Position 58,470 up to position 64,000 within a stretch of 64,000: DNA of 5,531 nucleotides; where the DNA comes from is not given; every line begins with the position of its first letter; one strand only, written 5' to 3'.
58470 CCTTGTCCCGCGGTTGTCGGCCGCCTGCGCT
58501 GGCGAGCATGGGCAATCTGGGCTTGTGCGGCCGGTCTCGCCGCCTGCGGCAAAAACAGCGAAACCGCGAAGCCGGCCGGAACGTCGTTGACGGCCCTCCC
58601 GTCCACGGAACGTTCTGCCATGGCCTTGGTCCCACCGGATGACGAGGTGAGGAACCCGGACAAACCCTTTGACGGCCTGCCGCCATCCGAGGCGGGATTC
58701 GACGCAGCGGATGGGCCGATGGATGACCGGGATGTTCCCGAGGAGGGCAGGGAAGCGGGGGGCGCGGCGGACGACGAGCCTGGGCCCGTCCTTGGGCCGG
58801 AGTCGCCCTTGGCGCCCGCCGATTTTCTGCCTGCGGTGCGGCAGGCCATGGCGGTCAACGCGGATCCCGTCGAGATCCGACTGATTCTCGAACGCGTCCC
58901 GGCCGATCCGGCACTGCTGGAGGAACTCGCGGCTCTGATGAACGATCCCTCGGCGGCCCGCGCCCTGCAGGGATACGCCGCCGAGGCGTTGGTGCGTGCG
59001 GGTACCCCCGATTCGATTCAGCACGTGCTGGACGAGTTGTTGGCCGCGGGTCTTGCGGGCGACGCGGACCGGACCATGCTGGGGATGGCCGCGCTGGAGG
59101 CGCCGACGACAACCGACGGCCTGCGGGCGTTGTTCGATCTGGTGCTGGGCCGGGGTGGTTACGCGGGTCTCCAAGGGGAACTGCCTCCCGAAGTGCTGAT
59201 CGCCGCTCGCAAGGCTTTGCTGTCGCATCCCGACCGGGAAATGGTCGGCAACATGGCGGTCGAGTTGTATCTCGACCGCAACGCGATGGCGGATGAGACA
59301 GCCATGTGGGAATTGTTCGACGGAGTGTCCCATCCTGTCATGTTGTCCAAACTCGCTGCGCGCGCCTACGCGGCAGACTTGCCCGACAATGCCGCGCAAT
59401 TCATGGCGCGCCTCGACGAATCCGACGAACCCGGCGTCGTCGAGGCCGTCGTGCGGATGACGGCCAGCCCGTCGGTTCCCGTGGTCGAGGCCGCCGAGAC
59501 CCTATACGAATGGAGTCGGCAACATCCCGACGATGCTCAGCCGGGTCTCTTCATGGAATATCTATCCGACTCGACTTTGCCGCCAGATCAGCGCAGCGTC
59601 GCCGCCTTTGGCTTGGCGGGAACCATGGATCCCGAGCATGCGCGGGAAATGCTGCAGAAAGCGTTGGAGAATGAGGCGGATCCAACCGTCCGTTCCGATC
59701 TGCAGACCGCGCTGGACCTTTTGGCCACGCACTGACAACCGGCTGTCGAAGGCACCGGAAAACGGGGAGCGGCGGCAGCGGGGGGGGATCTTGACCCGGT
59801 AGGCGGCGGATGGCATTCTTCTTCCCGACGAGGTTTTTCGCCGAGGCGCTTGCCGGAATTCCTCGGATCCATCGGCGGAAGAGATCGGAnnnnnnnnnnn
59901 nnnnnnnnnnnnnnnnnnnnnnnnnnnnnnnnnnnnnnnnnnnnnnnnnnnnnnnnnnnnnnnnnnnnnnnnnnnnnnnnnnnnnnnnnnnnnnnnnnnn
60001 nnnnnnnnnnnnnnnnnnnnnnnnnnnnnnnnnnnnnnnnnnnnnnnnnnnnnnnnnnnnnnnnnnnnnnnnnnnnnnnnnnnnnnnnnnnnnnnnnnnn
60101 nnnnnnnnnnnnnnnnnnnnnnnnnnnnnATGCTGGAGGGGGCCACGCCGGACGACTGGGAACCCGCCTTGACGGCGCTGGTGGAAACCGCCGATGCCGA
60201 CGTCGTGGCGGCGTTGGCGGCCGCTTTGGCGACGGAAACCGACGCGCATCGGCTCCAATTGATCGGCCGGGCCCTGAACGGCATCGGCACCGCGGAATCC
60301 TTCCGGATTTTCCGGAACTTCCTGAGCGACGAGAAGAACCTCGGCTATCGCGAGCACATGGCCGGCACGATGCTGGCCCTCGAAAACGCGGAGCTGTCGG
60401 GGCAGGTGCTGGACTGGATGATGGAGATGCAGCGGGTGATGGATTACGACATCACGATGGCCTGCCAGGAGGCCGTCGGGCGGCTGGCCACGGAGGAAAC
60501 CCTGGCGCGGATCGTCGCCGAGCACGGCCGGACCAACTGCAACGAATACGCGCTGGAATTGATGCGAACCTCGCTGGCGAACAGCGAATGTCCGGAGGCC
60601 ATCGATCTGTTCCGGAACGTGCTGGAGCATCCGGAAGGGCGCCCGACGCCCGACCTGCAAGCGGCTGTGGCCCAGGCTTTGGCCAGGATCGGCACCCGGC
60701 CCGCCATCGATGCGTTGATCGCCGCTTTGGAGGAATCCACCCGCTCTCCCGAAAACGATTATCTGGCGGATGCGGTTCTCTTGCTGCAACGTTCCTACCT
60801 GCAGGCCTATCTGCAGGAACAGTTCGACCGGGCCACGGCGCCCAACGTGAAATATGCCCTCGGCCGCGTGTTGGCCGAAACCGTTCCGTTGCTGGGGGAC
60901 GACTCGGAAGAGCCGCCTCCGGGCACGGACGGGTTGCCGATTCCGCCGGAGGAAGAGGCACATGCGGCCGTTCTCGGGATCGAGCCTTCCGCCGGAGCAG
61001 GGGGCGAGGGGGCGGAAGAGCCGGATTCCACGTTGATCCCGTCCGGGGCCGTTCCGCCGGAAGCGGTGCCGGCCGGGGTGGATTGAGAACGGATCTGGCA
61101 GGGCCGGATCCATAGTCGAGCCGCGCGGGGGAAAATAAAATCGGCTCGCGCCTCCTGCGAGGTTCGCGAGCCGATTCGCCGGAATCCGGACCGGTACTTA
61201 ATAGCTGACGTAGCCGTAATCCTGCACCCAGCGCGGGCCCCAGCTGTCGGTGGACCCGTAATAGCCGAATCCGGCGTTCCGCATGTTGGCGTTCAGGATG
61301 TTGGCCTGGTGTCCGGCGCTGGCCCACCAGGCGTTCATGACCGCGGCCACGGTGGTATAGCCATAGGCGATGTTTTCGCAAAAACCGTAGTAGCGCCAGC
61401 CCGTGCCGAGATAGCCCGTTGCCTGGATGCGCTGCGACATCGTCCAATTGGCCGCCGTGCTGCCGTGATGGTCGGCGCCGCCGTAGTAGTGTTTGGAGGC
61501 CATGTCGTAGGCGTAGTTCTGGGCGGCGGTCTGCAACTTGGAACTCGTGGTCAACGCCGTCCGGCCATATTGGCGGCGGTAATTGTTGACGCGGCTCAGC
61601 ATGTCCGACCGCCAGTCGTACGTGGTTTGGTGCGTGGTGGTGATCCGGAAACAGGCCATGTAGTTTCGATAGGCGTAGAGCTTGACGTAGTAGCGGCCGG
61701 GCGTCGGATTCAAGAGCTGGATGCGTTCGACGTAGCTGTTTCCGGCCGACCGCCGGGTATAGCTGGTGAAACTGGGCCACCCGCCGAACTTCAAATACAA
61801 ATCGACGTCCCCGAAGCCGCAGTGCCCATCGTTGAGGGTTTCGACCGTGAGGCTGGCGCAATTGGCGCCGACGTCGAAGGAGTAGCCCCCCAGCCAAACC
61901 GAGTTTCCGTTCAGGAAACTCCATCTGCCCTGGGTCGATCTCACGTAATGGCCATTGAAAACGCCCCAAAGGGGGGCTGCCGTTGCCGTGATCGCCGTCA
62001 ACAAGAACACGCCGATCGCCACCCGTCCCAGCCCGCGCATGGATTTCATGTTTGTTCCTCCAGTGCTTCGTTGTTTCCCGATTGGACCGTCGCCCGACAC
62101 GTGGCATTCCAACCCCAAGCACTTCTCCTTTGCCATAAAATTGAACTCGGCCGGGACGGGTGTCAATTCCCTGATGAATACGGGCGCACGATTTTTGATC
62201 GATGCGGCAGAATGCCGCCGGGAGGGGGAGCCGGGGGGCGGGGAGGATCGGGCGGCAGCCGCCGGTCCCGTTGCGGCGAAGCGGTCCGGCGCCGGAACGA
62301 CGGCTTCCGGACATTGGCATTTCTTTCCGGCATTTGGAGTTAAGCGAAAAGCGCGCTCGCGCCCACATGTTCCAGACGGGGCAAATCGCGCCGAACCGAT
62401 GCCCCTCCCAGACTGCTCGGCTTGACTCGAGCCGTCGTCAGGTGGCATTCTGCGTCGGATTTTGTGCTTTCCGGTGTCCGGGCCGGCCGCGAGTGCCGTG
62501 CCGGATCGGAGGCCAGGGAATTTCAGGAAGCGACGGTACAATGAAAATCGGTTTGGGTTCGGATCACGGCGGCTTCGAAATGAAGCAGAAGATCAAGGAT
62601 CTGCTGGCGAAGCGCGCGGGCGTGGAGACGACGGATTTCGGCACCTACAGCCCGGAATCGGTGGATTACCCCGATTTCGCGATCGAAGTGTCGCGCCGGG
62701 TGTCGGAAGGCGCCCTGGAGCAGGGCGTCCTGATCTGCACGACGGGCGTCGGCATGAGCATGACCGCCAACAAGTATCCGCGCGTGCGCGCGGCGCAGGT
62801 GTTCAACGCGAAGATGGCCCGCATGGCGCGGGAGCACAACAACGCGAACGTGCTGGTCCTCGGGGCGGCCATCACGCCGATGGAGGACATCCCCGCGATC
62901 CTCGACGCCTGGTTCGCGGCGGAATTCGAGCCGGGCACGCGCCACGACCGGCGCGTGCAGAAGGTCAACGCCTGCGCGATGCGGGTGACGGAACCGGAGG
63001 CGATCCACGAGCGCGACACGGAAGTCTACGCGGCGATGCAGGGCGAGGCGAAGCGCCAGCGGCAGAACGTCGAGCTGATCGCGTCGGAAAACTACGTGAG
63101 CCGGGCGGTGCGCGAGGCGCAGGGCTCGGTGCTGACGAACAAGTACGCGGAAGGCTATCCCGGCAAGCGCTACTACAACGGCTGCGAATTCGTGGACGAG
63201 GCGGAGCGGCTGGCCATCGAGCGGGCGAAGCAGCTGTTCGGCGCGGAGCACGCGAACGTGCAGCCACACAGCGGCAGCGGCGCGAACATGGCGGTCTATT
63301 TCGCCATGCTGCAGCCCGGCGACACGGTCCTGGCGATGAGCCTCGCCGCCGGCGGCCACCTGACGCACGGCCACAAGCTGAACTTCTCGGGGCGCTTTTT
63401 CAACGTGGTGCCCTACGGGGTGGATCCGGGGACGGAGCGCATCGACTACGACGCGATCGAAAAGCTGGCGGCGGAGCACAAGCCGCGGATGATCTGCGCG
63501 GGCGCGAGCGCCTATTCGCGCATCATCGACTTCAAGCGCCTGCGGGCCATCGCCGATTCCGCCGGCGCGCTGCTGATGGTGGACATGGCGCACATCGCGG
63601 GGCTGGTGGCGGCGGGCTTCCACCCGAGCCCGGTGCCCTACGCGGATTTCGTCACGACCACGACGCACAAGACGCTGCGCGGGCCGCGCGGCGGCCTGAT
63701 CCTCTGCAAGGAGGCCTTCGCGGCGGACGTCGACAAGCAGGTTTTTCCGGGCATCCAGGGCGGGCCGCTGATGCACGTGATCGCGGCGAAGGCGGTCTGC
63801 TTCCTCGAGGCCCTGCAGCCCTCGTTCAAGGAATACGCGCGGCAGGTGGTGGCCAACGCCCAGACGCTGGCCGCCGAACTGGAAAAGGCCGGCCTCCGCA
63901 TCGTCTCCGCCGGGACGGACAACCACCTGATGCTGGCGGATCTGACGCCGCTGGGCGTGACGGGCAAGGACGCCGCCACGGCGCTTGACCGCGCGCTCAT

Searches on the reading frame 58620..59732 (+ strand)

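Call 11: search_protein_families(library=pfam, proteins=[window:58620-59732:+], max_evalue=0.01)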
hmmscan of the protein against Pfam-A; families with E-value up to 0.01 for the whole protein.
window:58620-59732:+ (371 aa): 2 families
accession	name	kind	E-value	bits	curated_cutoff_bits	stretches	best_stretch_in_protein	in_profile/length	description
PF13646.12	HEAT_2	-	6e-05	23.7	27.7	0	95-138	28-69/88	HEAT repeats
PF03130.22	HEAT_PBS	-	0.0093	16.9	20.9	0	117-135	2-20/27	PBS lyase HEAT-like repeat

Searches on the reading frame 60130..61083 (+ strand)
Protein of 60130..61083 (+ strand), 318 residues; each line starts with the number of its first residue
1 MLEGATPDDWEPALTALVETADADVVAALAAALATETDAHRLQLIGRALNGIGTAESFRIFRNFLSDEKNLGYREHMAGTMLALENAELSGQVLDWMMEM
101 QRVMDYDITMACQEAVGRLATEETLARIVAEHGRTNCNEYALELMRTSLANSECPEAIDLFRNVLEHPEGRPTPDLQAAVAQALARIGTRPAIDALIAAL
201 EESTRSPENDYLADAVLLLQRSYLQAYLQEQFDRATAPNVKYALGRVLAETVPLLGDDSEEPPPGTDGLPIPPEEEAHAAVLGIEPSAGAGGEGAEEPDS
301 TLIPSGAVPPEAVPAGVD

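Call 11: search_protein_families(library=pfam, proteins=[window:60130-61083:+], max_evalue=0.01)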
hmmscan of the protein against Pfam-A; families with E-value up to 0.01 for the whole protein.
window:60130-61083:+ (318 aa): 4 families
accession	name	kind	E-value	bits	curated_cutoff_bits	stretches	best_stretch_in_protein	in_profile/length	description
PF13646.12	HEAT_2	-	5.7e-08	33.4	27.7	1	147-204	22-75/88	HEAT repeats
PF03130.22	HEAT_PBS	-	6.1e-06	26.7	20.9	1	177-201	2-26/27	PBS lyase HEAT-like repeat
PF11838.14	ERAP1_C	-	6.1e-05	23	38.2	1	150-216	141-208/318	ERAP1-like C-terminal domain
PF01347.28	Vitellogenin_N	-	0.0019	17.3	24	0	179-241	360-422/590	Lipoprotein amino terminal region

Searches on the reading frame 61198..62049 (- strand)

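Call 11: search_protein_families(library=pfam, proteins=[window:61198-62049:-], max_evalue=0.01)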
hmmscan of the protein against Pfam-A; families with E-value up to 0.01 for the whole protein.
window:61198-62049:- (283 aa): 2 families
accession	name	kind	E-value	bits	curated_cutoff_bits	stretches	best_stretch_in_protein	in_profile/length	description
PF00188.32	CAP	-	4.9e-18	66.5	21.1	1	151-278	1-117/117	Cysteine-rich secretory protein family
PF04151.21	PPC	-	5e-10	40.5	25.9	1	56-126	5-70/70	Bacterial pre-peptidase C-terminal domain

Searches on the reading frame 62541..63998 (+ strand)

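Call 38: search_protein_families(library=pfam, proteins=[window:62541-63998:+], max_evalue=0.001)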
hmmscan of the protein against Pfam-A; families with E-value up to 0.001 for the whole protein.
window:62541-63998:+ (486 aa): 4 families
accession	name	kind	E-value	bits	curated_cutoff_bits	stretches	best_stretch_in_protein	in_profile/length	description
PF00464.25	SHMT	-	1.4e-145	485.3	27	1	156-484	2-353/399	Serine hydroxymethyltransferase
PF02502.23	LacAB_rpiB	-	3e-51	173.4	24.7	1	3-142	1-138/138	Ribose/Galactose Isomerase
PF00155.27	Aminotran_1_2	-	2.3e-10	40.6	19.7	1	230-457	52-300/361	Aminotransferase class I and II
PF01212.27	Beta_elim_lyase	-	7.9e-09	35.7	27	1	227-464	39-283/288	Beta-eliminating lyase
